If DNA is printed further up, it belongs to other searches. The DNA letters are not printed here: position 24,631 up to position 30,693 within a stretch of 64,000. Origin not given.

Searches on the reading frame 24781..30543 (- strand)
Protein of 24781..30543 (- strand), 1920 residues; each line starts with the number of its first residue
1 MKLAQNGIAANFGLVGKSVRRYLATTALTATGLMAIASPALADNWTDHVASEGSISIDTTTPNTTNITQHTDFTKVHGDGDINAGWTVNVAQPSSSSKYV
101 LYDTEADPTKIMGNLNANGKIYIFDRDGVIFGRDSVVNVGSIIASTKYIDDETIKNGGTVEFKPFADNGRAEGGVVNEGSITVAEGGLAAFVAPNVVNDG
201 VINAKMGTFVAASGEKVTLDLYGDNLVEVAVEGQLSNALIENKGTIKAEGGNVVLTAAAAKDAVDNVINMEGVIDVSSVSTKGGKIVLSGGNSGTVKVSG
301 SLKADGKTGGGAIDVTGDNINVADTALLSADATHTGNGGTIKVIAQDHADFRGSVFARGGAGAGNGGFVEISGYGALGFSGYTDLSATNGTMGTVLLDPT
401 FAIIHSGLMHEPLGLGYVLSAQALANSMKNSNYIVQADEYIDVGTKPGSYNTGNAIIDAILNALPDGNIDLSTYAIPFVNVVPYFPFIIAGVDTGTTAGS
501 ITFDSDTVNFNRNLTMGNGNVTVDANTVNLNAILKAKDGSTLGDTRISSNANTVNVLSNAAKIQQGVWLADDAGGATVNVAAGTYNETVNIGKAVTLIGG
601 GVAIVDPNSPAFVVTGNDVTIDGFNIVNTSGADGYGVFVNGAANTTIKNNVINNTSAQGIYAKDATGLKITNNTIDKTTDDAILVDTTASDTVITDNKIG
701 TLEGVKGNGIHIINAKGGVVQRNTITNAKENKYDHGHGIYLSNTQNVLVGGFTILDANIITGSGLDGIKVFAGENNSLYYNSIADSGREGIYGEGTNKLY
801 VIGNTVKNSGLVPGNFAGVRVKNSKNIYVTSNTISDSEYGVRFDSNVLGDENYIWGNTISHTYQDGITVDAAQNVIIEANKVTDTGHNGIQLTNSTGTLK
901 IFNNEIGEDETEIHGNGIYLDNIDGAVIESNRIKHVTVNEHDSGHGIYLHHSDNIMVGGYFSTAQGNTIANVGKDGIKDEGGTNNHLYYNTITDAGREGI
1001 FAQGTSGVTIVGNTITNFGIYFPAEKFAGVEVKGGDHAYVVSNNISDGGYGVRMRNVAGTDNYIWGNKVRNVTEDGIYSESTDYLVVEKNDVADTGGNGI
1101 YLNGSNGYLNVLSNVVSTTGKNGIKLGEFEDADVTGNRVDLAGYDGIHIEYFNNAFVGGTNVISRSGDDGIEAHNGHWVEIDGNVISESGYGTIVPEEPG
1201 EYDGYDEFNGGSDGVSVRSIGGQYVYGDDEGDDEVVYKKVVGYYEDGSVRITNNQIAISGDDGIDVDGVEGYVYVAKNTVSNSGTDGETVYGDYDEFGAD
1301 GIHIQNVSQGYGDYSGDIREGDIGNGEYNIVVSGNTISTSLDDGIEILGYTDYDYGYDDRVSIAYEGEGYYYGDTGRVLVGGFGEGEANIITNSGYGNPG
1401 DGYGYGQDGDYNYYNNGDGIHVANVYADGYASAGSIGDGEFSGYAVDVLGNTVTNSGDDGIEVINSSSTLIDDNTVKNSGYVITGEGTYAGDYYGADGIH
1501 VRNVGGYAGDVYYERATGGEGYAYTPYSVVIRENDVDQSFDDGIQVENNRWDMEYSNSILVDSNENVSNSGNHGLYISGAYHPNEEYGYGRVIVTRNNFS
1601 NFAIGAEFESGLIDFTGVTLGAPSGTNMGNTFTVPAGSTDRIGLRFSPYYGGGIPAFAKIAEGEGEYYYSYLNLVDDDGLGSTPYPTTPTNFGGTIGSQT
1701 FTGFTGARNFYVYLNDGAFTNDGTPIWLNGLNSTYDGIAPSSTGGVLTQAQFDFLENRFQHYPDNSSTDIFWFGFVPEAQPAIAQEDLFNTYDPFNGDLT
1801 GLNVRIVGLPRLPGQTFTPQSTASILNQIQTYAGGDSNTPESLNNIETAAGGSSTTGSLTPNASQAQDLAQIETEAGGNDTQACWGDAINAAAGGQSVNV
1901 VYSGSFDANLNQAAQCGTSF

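Call 57: search_protein_families(library=pfam, proteins=[window:24781-30543:-], max_evalue=0.001)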
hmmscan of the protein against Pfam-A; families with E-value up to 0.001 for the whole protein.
window:24781-30543:- (1920 aa): 2 families
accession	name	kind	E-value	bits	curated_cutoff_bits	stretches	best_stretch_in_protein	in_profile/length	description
PF13229.12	Beta_helix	-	1.1e-52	178.3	25.9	5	737-906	1-158/158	Right handed beta helix region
PF05048.19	NosD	-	3e-31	109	23.6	5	736-906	16-169/212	Periplasmic copper-binding protein (NosD)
